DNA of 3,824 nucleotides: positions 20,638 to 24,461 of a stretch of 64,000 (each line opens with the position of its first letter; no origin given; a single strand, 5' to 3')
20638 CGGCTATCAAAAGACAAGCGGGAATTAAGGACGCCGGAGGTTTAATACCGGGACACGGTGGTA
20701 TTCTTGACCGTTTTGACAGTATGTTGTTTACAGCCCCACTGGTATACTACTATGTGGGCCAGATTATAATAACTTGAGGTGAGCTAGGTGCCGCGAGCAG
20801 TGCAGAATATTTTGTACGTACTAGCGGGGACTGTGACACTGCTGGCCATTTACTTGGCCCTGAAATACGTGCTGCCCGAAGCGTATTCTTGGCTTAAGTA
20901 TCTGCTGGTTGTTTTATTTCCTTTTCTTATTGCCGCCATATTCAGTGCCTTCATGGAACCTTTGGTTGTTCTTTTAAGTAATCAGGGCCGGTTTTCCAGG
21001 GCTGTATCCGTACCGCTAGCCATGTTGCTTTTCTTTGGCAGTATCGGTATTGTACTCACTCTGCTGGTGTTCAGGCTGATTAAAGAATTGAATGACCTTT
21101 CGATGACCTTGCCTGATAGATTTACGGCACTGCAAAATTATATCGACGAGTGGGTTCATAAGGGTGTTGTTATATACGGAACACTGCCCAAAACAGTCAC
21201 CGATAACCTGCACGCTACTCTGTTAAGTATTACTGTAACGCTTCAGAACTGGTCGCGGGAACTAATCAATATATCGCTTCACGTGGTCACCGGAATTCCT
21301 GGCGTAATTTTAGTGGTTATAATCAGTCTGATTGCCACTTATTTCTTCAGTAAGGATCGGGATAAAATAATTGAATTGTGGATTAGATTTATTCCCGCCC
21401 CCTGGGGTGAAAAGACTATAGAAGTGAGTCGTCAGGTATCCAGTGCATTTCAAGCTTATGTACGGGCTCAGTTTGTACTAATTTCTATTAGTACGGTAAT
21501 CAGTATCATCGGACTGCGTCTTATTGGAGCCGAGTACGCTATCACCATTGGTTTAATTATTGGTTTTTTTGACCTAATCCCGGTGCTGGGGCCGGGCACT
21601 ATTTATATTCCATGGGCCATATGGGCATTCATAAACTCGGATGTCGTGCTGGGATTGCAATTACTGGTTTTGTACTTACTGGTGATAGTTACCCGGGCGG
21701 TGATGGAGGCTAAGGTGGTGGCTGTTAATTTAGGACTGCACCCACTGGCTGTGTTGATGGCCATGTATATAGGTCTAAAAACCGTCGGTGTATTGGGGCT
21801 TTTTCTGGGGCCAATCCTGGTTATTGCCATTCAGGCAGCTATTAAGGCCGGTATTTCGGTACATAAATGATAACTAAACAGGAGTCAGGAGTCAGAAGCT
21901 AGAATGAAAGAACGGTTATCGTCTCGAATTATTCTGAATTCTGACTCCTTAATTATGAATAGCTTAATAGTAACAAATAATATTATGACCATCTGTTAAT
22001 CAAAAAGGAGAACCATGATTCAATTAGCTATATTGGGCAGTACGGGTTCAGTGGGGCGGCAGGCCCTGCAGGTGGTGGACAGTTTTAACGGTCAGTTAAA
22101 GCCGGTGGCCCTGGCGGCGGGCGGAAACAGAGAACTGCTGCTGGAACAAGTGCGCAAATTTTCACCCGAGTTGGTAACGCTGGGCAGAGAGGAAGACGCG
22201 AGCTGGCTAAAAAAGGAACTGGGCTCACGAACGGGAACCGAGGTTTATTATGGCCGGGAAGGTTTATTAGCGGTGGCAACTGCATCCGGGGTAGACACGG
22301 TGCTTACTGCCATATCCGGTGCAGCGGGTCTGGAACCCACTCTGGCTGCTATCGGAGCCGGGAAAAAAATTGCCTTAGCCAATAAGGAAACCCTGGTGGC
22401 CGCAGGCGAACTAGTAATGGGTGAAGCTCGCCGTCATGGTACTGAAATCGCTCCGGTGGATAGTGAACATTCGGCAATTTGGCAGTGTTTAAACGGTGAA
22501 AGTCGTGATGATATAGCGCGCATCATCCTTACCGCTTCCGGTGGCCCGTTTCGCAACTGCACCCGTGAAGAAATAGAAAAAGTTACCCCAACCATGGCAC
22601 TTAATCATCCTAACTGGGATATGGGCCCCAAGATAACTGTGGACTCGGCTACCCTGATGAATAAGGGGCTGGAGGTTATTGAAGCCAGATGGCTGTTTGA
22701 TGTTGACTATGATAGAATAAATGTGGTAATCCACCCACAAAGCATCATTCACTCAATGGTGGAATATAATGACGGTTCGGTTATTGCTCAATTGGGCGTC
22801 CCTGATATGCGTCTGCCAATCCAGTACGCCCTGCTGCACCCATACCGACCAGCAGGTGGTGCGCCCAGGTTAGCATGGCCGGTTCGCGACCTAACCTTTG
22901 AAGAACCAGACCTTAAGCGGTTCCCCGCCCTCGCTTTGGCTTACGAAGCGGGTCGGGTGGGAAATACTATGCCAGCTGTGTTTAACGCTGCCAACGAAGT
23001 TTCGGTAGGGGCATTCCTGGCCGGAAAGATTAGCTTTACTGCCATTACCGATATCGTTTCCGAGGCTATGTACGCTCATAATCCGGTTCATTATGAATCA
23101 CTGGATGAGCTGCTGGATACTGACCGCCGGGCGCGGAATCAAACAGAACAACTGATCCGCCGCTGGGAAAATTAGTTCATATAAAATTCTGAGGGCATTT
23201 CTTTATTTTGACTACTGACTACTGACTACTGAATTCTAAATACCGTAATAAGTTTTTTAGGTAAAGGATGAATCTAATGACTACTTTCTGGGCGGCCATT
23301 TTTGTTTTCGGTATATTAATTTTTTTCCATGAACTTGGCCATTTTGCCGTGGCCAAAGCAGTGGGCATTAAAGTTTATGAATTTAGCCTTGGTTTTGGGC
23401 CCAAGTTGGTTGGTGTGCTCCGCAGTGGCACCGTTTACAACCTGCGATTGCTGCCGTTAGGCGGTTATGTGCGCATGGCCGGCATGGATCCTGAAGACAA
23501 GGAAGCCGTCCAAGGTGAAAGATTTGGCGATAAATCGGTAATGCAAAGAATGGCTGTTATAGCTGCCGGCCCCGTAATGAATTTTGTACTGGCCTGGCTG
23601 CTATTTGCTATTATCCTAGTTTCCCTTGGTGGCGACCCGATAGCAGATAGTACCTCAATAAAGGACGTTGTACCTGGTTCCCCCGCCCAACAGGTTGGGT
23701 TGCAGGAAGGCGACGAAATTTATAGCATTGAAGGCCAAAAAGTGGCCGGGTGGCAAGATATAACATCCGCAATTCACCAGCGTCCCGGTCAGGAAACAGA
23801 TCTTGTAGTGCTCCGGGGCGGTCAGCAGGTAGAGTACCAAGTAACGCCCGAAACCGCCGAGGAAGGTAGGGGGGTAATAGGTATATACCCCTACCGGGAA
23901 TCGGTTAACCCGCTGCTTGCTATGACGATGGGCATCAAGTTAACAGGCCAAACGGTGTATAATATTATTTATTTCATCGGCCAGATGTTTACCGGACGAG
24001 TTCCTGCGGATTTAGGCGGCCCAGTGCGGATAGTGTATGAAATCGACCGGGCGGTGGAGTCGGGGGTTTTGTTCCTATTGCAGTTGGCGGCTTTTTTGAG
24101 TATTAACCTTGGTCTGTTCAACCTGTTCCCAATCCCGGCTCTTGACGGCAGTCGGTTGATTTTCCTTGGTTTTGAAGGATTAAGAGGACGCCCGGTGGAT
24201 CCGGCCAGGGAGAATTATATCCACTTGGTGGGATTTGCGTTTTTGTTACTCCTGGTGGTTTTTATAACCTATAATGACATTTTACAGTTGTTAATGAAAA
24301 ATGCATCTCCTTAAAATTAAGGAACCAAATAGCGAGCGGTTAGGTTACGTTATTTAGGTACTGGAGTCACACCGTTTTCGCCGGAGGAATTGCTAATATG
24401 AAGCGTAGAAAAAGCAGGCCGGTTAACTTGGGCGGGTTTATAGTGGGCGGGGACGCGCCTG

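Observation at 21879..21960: Dispersed family of heptamer-phased palindromic intergenic elements (7 copies in 64 kb)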

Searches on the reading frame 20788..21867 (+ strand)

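Call 14: search_protein_families(library=ncbifam, proteins=[window:20788-21867:+])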
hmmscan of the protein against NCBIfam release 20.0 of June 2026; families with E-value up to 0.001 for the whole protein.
window:20788-21867:+ (360 aa): 2 families
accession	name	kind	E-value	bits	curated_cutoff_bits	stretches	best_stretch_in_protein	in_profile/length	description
TIGR02872.1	spore_ytvI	equivalog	1.6e-86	290.8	198.15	1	34-356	14-340/341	sporulation integral membrane protein YtvI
NF045801.1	efflux_ABUW_0982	equivalog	1.2e-14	54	675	1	35-341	20-329/392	chloramphenicol efflux transporter CxpE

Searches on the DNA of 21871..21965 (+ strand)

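Call 65: search_dna_similar(query=window:21871-21965:+, collection=plasmids, mode=distant, max_evalue=0.01, max_rows=25)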
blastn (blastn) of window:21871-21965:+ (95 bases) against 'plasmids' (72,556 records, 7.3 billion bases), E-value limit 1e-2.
Records with a match: 2; places in all: 2; records where one place covers at least 80% of the query: 0.
Best place of each record, by identity: 90-95% 1; 80-90% 1.
By first word of the organism name: Calothrix 1; Nostoc 1.
By predicted mobility (MOB-suite, as given by PLSDB): conjugative 1; non-mobilizable 1.
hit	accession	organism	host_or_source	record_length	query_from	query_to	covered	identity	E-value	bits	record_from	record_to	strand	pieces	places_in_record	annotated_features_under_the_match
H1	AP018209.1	Calothrix brevissima NIES-22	-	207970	1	35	37%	88.6%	5e-3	46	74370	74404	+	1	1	none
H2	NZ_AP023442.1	Nostoc sp. MS1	-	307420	56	86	33%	93.5%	1e-3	48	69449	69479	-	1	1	none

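Call 66: search_dna_similar(query=window:21871-21965:+, collection=phages, mode=distant, max_evalue=0.01, max_rows=15)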
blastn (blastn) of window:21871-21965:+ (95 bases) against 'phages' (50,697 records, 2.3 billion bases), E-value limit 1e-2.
No match.

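Call 67: get_annotated_region(hit=H1, flank=1500)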
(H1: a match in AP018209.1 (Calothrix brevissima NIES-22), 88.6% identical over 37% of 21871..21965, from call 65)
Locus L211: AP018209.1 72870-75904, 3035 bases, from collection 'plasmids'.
description: Calothrix brevissima NIES-22 plasmid plasmid2 DNA, complete genome
organism: Calothrix brevissima NIES-22 (NCBI taxid 1973478)
taxonomy: Bacteria; Cyanobacteriota; Cyanophyceae; Nostocales; Calotrichaceae; Calothrix; Calothrix brevissima; Calothrix brevissima NIES-22
host: -; source: -; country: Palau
typing (MOB-suite, as given by PLSDB): conjugative; replicon rep_cluster_37,rep_cluster_37; relaxase MOBF; mating-pair formation MPF_T
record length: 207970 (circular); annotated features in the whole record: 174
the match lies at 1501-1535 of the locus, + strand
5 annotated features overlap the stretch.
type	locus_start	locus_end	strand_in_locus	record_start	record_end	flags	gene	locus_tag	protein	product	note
CDS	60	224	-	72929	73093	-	-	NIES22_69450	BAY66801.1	hypothetical protein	-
CDS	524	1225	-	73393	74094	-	-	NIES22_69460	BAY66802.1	hypothetical protein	-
CDS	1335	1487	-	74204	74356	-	-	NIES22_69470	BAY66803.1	hypothetical protein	-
CDS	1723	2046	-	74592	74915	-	-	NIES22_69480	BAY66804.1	hypothetical protein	-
CDS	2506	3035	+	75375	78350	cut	thpR_2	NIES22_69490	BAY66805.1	RNA 2',3'-cyclic phosphodiesterase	-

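Call 68: get_annotated_region(hit=H2, flank=1500)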
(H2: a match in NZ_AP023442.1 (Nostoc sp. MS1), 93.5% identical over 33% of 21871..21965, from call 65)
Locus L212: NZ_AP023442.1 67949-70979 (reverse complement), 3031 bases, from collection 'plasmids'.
description: Nostoc sp. MS1 plasmid pNSMS101, complete sequence
organism: Nostoc sp. MS1 (NCBI taxid 2764711)
taxonomy: Bacteria; Cyanobacteriota; Cyanophyceae; Nostocales; Nostocaceae; Nostoc; Nostoc sp. MS1
host: -; source: -; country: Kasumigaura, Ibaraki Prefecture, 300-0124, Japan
typing (MOB-suite, as given by PLSDB): non-mobilizable; replicon rep_cluster_38
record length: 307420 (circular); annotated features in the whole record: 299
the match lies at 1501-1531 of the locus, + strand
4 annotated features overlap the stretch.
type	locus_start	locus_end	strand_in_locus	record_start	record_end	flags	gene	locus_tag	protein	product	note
CDS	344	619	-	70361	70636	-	-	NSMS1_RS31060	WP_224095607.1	hypothetical protein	-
CDS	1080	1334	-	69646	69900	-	-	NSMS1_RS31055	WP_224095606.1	hypothetical protein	-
CDS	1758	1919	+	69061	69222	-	-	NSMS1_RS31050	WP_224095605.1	hypothetical protein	-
CDS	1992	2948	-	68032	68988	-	-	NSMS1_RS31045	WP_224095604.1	hypothetical protein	-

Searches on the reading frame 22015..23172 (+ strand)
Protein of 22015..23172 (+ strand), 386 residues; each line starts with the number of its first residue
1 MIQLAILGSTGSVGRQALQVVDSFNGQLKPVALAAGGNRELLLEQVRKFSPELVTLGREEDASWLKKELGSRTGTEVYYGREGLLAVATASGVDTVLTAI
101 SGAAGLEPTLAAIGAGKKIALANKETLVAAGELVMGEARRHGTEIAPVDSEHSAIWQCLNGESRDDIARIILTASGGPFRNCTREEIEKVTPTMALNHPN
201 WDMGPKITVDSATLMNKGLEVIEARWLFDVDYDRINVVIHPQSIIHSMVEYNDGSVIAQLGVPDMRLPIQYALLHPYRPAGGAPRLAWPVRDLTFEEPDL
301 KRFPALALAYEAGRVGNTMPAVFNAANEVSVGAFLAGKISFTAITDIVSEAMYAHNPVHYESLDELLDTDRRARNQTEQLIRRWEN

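Call 13: find_encoding_contigs(protein=window:22015-23172:+, flank=3000, max_places=6)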
Protein window:22015-23172:+ (386 aa): 21 contigs read that carry it; 4 places shown.
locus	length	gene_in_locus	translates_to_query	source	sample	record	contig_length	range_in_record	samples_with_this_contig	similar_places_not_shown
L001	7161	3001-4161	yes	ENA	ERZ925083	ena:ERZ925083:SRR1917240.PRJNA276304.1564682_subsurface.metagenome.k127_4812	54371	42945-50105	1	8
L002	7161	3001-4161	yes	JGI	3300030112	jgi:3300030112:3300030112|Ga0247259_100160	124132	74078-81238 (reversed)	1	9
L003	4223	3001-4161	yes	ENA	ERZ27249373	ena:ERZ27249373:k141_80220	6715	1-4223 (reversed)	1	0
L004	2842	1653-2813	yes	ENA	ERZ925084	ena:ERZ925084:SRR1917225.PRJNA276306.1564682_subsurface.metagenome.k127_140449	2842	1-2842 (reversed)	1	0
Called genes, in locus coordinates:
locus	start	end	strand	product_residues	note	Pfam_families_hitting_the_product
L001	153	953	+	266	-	PF01255:Prenyltransf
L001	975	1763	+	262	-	PF01148:CTP_transf_1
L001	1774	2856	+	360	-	PF01594:AI-2E_transport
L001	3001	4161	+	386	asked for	PF02670:DXP_reductoisom, PF08436:DXP_redisom_C, PF13288:DXPR_C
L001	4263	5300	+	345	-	PF02163:Peptidase_M50, PF00595:PDZ, PF13180:PDZ_2, PF17820:PDZ_6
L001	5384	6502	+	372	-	PF04551:GcpE, PF26540:GcpE_C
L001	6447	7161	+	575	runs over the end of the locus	PF00587:tRNA-synt_2b, PF04073:tRNA_edit, PF03129:HGTP_anticodon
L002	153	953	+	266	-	PF01255:Prenyltransf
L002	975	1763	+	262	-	PF01148:CTP_transf_1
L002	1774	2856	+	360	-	PF01594:AI-2E_transport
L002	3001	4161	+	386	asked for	PF02670:DXP_reductoisom, PF08436:DXP_redisom_C, PF13288:DXPR_C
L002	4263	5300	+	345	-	PF02163:Peptidase_M50, PF00595:PDZ, PF13180:PDZ_2, PF17820:PDZ_6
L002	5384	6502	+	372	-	PF04551:GcpE, PF26540:GcpE_C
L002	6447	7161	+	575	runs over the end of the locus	PF00587:tRNA-synt_2b, PF04073:tRNA_edit, PF03129:HGTP_anticodon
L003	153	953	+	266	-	PF01255:Prenyltransf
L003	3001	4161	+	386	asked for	PF02670:DXP_reductoisom, PF08436:DXP_redisom_C, PF13288:DXPR_C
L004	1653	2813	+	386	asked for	PF02670:DXP_reductoisom, PF08436:DXP_redisom_C, PF13288:DXPR_C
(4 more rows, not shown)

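Call 14: search_protein_families(library=ncbifam, proteins=[window:22015-23172:+])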
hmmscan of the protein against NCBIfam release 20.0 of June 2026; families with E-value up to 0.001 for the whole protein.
window:22015-23172:+ (386 aa): 3 families
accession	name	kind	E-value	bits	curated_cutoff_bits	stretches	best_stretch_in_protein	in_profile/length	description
NF009114.0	PRK12464.1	equivalog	3.9e-153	510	461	1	3-383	4-384/389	1-deoxy-D-xylulose-5-phosphate reductoisomerase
TIGR00243.1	Dxr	equivalog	3.4e-146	487.1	315.7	1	3-379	3-382/389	1-deoxy-D-xylulose-5-phosphate reductoisomerase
NF003938.0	PRK05447.1-1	equivalog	1.3e-130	436.1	515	1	1-384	1-396/398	1-deoxy-D-xylulose-5-phosphate reductoisomerase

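Call 15: find_related_loci(query=window:22015-23172:+, collection=genome_contigs, flank=10000)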
Query window:22015-23172:+ (386 aa) in genome_contigs; peptide patterns used: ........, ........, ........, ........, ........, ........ (x = any residue, [..] = any of these).
600 stretches matched a pattern (row limit reached: there are more); 588 encode a relative of the query (tblastn E <= 1e-3); the best 80 are kept; 80 distinct loci.
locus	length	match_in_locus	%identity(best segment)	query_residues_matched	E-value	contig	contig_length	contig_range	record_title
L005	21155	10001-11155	90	1-385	0e+0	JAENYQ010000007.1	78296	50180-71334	MAG: Desulfotomaculum sp. isolate BL5_bin.2 BL5_bin2_NODE_130_length_78296_cov_13.951368, whole genome shotgun sequence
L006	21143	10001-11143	69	1-381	1e-178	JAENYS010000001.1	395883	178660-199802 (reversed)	MAG: Desulfoscipio geothermicus isolate BL5_bin.4 BL5_bin4_NODE_11_length_395883_cov_85.729658, whole genome shotgun seq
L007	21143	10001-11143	70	1-381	2e-177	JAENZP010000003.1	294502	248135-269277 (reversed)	MAG: Desulfoscipio geothermicus isolate BM5_bin.10 BM5_bin10_NODE_11_length_294502_cov_220.472465, whole genome shotgun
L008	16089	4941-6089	58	1-381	1e-140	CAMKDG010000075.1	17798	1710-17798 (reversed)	MAG: uncultured Desulfotomaculum sp. isolate SRR12377472_bin.7_metawrap_v1.3_MAG genome assembly, contig: SRR12377472_93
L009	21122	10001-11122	56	3-377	5e-132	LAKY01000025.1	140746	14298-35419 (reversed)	Clostridiales bacterium PH28_bin88 ph28_469, whole genome shotgun sequence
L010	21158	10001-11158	54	1-385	1e-130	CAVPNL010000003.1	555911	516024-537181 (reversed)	MAG: uncultured delta proteobacterium isolate MFD09779.bin.2.131 genome assembly, contig: contig_13951, whole genome sho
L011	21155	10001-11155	53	4-386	7e-130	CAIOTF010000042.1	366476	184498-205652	MAG: uncultured Ignavibacteriae bacterium isolate KTt_bin-1621 genome assembly, contig: bin-1621:42/54, whole genome sho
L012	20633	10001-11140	55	3-381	2e-128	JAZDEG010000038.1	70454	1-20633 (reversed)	MAG: Pseudomonadota bacterium isolate MEGAHIT-group-0.128 k141_16701942, whole genome shotgun sequence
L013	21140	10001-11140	54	1-384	1e-126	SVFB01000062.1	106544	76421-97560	MAG: Lachnospiraceae bacterium isolate SIG321 k141_474591, whole genome shotgun sequence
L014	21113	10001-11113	56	1-371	2e-126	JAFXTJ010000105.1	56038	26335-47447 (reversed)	MAG: Lachnospiraceae bacterium isolate RGIG6728 Sheep_Rumen-2__c1118508, whole genome shotgun sequence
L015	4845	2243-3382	55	3-381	1e-126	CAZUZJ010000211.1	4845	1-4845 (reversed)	MAG TPA_asm: uncultured Desulfobulbia bacterium isolate SRP093185_co1_3 genome assembly, contig: NODE_13250_length_4845_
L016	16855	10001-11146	52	3-386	5e-125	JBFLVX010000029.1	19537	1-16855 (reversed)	MAG: Nitrospirota bacterium isolate MAG017 MAG017_29, whole genome shotgun sequence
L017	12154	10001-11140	52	3-382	1e-124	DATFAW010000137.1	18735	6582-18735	MAG TPA_asm: Paludibacter sp. isolate SMAG_U8512 k141_404679, whole genome shotgun sequence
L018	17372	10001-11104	56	1-367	1e-124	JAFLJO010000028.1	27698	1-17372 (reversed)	MAG: Desulfocapsa sp. isolate MC-01 c_000000141962, whole genome shotgun sequence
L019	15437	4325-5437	53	4-375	1e-124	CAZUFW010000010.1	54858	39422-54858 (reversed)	MAG TPA_asm: uncultured Clostridia bacterium isolate binchicken_co152_45 genome assembly, contig: NODE_684_length_54858_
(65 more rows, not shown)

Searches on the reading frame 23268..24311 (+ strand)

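Call 14: search_protein_families(library=ncbifam, proteins=[window:23268-24311:+])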
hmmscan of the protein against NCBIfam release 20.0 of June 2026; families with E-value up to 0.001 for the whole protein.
window:23268-24311:+ (348 aa): 15 families
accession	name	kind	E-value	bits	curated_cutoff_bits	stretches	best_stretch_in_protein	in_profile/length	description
TIGR00054.1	TIGR00054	equivalog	2.5e-91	306.6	147.55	2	129-342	204-420/421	RIP metalloprotease RseP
NF008046.0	PRK10779.1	equivalog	3.8e-56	191.1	477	2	128-339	223-448/450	sigma E protease regulator RseP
NF041199.1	trx7_PDZ_seleno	equivalog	1.3e-10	40.7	300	1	127-194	203-272/390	Trx7/PDZ domain-containing (seleno)protein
TIGR02037.1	degP_htrA_DO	subfamily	1.1e-09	37.7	416.2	1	130-198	262-331/434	Do family serine endopeptidase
TIGR02860.1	spore_IV_B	equivalog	8.3e-09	34.9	305.25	1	138-207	124-194/402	SpoIVB peptidase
TIGR02038.1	protease_degS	equivalog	1.5e-07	30.9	422.95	1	130-194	281-346/351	outer membrane-stress sensor serine endopeptidase DegS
NF041521.1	HhoA_HhoB_HtrA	equivalog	6.3e-07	29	450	1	131-196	267-333/335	HhoA/HhoB/HtrA family serine endopeptidase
TIGR00225.1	prc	subfamily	1.3e-06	27.7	218.6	1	127-192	62-131/335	C-terminal processing peptidase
NF050055.1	SerProtHtrAMycob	equivalog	1.4e-06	27.5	800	1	124-196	427-500/502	serine protease HtrA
NF047968.1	SerProtHtrA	equivalog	3.4e-06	26.7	470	1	130-192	292-355/357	serine protease HtrA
NF007526.1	PRK10139.1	equivalog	6.5e-06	25.1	756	1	131-198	295-363/456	serine endoprotease DegQ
NF040960.1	MamE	equivalog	5.8e-05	21.9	800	1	124-191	464-532/659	magnetosome formation protease MamE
NF008147.1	PRK10898.1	equivalog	0.00014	21.1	408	1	130-193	282-346/352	outer membrane-stress sensor serine endopeptidase DegS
NF045589.1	Cterm_S41_CtpB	exception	0.00044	19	633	1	124-188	127-193/416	carboxyl-terminal processing protease CtpB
NF041616.1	T2SS_C_SYNERG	exception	0.00091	18.6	200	0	130-190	230-291/296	type II secretion system protein GspC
